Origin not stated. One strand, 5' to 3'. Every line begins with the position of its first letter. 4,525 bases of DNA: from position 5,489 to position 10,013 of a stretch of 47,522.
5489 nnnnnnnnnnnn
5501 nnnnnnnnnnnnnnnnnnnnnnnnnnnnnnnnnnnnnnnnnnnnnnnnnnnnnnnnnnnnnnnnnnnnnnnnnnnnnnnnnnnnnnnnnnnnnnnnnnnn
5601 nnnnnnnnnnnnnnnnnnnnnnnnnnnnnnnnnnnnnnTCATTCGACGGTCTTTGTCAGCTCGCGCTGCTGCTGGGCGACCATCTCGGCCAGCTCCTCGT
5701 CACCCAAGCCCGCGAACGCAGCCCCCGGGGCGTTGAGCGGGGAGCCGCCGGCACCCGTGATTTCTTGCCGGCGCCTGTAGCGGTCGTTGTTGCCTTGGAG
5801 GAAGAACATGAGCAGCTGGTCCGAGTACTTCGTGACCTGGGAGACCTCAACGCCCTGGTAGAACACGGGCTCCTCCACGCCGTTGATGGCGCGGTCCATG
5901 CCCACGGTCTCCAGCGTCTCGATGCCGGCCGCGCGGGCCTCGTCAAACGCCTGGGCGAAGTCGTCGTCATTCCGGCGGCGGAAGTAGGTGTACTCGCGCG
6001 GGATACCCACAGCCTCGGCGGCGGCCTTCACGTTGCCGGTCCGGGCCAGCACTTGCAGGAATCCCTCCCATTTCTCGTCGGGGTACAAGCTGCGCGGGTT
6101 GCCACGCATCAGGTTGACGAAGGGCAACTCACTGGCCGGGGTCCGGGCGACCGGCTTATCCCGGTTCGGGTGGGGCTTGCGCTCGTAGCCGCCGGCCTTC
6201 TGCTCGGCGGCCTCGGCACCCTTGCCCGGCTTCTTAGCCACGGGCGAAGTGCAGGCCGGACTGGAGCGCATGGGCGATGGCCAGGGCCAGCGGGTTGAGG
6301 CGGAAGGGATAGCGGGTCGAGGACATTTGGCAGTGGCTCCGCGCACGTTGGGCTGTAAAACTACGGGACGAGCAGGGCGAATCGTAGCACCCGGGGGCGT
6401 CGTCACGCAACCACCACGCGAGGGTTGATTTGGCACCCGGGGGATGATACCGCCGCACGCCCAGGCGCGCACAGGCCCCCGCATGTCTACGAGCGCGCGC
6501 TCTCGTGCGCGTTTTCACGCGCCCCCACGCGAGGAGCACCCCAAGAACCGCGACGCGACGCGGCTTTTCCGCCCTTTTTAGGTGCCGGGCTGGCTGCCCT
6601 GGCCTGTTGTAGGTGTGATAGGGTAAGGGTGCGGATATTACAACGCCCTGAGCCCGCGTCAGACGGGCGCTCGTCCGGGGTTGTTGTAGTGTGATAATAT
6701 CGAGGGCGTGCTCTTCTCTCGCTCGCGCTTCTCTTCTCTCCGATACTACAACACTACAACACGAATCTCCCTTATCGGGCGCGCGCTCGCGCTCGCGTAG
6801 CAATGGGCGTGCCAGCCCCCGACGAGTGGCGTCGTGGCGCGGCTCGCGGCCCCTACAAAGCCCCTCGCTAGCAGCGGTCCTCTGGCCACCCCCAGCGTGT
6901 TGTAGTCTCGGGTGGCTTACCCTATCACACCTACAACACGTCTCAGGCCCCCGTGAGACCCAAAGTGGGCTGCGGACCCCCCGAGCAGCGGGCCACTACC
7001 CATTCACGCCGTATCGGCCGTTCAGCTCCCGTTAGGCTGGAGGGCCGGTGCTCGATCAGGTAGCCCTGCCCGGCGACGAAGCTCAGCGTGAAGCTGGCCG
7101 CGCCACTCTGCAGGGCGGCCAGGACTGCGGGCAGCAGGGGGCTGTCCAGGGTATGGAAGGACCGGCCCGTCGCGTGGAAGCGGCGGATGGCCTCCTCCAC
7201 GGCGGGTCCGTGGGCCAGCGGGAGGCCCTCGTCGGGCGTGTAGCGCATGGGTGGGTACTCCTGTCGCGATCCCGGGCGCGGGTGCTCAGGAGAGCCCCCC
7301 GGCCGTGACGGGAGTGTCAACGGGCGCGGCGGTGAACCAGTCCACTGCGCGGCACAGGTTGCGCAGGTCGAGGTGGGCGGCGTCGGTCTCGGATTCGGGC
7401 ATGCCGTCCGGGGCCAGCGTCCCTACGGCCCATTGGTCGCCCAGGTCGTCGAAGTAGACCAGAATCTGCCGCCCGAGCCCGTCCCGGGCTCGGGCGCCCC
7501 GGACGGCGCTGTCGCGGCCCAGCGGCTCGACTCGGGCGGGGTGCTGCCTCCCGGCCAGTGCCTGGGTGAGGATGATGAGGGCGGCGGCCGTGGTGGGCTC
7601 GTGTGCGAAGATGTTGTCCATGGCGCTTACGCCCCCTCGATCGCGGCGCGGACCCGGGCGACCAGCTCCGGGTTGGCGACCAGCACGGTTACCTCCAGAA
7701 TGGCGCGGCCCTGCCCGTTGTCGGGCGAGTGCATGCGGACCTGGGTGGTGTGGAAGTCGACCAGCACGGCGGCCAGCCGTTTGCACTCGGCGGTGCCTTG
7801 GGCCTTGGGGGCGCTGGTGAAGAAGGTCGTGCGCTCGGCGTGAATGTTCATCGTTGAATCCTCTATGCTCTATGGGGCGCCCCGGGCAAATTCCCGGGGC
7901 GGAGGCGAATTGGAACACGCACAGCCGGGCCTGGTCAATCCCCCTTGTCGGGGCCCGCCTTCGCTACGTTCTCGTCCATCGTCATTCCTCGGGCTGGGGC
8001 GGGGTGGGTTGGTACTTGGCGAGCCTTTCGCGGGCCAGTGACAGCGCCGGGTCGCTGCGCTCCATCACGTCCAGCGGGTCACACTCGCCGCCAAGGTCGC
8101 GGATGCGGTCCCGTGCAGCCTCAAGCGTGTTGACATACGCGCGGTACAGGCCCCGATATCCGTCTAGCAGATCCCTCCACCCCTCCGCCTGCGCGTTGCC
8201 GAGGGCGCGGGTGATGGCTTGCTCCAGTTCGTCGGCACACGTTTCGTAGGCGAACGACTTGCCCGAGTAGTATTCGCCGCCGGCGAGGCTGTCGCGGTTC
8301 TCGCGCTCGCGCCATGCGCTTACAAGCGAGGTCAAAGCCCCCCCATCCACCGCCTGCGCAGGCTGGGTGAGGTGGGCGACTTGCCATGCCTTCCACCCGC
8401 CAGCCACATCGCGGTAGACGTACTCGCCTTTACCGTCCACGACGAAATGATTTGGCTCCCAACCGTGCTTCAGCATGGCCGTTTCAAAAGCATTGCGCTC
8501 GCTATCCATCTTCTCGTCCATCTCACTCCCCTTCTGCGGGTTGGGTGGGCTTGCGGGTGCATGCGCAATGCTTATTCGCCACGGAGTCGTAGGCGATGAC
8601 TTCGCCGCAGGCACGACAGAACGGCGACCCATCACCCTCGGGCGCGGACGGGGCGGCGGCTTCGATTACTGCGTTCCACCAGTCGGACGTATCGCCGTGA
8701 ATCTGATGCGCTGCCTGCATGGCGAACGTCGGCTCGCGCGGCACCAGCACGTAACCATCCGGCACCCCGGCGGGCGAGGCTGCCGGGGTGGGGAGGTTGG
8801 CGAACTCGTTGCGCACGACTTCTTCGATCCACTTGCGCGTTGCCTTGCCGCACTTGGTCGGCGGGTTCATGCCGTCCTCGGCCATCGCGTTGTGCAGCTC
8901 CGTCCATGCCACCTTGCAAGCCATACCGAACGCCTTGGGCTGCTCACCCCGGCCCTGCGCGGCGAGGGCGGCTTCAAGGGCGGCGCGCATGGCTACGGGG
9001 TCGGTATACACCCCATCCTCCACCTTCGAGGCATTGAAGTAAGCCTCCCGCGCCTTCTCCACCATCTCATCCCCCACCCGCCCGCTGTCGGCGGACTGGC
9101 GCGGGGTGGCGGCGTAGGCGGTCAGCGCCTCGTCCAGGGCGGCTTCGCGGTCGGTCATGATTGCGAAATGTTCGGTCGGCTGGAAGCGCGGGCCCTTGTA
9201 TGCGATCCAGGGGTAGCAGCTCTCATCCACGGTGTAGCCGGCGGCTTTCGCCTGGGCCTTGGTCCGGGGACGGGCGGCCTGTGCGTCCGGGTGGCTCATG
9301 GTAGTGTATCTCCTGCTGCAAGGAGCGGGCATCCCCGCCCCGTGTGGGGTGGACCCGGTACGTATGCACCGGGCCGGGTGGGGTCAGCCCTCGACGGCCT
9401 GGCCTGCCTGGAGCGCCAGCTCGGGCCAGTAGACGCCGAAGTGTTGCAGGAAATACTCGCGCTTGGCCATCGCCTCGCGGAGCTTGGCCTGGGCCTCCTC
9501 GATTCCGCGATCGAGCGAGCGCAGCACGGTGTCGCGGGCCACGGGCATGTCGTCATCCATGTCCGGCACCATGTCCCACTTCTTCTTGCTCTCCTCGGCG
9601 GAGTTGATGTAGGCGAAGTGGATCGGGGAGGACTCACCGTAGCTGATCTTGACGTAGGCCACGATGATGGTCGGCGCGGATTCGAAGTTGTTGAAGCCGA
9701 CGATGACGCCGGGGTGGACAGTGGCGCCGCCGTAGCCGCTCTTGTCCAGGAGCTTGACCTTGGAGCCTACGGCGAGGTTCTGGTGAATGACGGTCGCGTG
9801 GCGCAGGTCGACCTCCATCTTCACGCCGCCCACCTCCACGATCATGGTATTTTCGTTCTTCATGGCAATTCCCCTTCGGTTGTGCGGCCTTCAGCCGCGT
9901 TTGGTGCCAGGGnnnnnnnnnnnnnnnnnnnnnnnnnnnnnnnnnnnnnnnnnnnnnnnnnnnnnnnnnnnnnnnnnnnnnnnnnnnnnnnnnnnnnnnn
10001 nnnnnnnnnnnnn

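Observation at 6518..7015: Two collinear ~0.5-kb non-coding paralogous modules (A 6518-7015, B 26893-27375) flank the early/replication block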

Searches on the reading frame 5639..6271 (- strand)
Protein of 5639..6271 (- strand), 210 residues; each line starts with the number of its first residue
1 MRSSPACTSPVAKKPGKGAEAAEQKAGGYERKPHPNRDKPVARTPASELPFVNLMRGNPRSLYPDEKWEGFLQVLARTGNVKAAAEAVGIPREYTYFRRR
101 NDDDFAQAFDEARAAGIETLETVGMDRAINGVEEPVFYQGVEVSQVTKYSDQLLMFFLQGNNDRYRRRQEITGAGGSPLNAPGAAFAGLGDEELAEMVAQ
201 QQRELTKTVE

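Call 19: search_protein_families(library=pfam, proteins=[window:5639-6271:-], max_evalue=0.01)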
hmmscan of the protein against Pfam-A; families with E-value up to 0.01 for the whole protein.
window:5639-6271:- (210 aa): 0 families

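Call 20: search_protein_families(library=phrogs, proteins=[window:5639-6271:-], max_evalue=0.001)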
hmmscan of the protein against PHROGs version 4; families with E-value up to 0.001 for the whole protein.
window:5639-6271:- (210 aa): 1 family
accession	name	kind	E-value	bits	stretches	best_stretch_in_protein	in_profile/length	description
phrog_4044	-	head and packaging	2.7e-28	99.7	1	61-189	22-152/180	terminase small subunit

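Call 41: find_homologous_proteins(query=window:5639-6271:-, max_evalue=1e-10)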
Query window:5639-6271:- (210 aa): 28 proteins with E <= 1e-10 among 633 candidates.
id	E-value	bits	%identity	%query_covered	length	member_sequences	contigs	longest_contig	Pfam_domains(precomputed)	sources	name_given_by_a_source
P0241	3.6e-127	440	100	95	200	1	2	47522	-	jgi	-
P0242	1.5e-81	291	68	95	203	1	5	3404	-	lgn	-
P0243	2.5e-36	143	43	67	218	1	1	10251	-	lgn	-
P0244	2.6e-24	104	48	55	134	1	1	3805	-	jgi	jgi:hypothetical protein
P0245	9.8e-23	99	52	52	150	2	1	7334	-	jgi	jgi:hypothetical protein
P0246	3.8e-19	87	45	54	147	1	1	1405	-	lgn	-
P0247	4.7e-19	87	44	52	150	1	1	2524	-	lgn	-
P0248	8.0e-19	86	48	52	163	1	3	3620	-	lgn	-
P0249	8.7e-19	86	44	54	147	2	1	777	-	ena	-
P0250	1.5e-18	85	49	49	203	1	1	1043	PF20901.4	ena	-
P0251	2.3e-18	85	44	56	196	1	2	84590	-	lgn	-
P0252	3.3e-18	84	43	59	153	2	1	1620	-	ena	-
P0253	5.6e-18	84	46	50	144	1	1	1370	-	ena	-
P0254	6.9e-18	83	47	52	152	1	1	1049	-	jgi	jgi:hypothetical protein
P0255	9.6e-17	79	46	52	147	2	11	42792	-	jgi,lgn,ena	jgi:hypothetical protein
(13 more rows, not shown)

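Call 42: find_encoding_contigs(protein=P0242, flank=5000, max_places=5)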
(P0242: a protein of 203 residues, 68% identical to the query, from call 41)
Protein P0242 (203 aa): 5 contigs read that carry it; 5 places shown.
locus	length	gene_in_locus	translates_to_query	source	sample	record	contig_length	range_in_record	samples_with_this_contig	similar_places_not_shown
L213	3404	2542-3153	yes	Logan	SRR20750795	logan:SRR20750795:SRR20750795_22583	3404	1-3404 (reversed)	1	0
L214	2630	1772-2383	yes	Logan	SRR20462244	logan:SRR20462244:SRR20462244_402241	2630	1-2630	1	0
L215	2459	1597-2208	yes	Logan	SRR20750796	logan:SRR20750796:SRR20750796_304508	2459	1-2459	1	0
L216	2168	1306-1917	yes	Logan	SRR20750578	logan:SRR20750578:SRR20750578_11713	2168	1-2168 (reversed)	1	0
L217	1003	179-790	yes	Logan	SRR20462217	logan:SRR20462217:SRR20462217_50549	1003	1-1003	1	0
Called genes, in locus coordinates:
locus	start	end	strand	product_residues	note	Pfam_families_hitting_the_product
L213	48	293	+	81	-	-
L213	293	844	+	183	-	-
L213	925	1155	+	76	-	-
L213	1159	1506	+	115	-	-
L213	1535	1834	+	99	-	-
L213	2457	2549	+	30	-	-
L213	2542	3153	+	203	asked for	-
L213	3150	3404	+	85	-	?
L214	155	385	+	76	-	-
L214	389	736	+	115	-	-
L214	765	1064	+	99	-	-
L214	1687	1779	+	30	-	-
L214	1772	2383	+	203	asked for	-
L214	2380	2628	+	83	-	?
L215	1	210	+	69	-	?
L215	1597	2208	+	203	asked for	-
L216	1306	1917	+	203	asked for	-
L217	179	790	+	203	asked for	-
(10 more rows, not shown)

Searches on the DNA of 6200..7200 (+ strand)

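Call 9: search_dna_similar(query=window:6440-7060:+, collection=phages, mode=distant, max_rows=30)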
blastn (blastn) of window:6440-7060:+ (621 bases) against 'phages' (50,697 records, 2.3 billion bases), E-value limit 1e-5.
No match.
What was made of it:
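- Tried and rejected: blastn of A against 50,697 phage records: no match (call 9).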

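Call 12: search_rna_families(source=window, start=6200, end=7200, threshold=evalue, max_evalue=5)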
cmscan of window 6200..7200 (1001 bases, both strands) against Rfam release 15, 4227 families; matches with E-value up to 5: 1.
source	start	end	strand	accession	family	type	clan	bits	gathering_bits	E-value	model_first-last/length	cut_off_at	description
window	6935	7011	-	RF02501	Atu_C7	Gene; sRNA;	-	11.8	45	4.4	1-157/157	no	Rhizobiales sRNA Atu_C7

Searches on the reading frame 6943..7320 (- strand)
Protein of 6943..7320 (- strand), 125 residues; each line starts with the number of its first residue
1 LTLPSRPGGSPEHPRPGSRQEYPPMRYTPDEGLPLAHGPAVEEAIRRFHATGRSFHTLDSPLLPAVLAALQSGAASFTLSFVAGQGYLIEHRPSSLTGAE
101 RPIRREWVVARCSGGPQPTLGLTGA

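Call 19: search_protein_families(library=pfam, proteins=[window:6943-7320:-], max_evalue=0.01)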
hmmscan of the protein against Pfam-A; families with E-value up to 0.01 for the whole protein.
window:6943-7320:- (125 aa): 0 families

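Call 20: search_protein_families(library=phrogs, proteins=[window:6943-7320:-], max_evalue=0.001)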
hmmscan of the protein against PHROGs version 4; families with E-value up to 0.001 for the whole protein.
window:6943-7320:- (125 aa): 0 families

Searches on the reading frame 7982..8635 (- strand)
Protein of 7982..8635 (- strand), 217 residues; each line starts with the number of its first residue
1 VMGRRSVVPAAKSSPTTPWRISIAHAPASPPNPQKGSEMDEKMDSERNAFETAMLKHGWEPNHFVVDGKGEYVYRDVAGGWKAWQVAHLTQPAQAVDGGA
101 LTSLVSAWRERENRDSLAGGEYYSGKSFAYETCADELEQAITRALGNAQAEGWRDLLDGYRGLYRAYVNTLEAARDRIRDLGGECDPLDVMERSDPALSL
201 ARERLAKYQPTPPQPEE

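Call 52: search_protein_families(library=pfam, proteins=[window:7982-8635:-], max_evalue=0.01)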
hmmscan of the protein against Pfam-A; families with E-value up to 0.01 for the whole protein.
window:7982-8635:- (217 aa): 0 families

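Call 80: search_protein_families(library=phrogs, proteins=[window:7982-8635:-], max_evalue=0.01)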
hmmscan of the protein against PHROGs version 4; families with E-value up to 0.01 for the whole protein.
window:7982-8635:- (217 aa): 1 family
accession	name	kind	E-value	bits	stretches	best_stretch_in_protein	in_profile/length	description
phrog_343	-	unknown function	2.6e-06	28.3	1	35-85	28-79/135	-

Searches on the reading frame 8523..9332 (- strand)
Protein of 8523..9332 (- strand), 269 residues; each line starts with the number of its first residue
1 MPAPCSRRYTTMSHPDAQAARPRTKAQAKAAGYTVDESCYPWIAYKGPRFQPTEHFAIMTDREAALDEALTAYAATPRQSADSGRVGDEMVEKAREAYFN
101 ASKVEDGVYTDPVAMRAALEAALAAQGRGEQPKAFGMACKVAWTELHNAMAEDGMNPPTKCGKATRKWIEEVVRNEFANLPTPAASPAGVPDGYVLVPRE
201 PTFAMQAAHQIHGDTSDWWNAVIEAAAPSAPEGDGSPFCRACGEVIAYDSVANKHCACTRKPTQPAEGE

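Call 52: search_protein_families(library=pfam, proteins=[window:8523-9332:-], max_evalue=0.01)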
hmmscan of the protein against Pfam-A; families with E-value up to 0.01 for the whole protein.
window:8523-9332:- (269 aa): 0 families

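Call 80: search_protein_families(library=phrogs, proteins=[window:8523-9332:-], max_evalue=0.01)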
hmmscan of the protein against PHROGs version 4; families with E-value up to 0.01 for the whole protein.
window:8523-9332:- (269 aa): 3 families
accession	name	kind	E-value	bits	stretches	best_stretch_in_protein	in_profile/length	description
phrog_5913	-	unknown function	0.00061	20.9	1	190-213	116-140/173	-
phrog_17860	-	unknown function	0.0014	20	1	163-211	51-96/123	-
phrog_5310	-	unknown function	0.0069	16.8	0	141-210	264-336/384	-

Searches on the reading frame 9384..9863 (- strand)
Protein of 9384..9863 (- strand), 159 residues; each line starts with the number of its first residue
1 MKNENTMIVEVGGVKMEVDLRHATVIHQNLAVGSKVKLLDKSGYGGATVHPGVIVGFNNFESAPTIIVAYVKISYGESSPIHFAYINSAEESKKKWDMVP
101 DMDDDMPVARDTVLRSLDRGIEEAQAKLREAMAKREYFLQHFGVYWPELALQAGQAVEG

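Call 52: search_protein_families(library=pfam, proteins=[window:9384-9863:-], max_evalue=0.01)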
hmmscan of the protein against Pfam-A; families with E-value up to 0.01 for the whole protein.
window:9384-9863:- (159 aa): 0 families

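Call 80: search_protein_families(library=phrogs, proteins=[window:9384-9863:-], max_evalue=0.01)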
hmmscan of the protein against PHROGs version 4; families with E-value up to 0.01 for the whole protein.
window:9384-9863:- (159 aa): 1 family
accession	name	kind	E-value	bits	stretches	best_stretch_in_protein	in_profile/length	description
phrog_15098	-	unknown function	1.9e-26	93.9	1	6-146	4-138/144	-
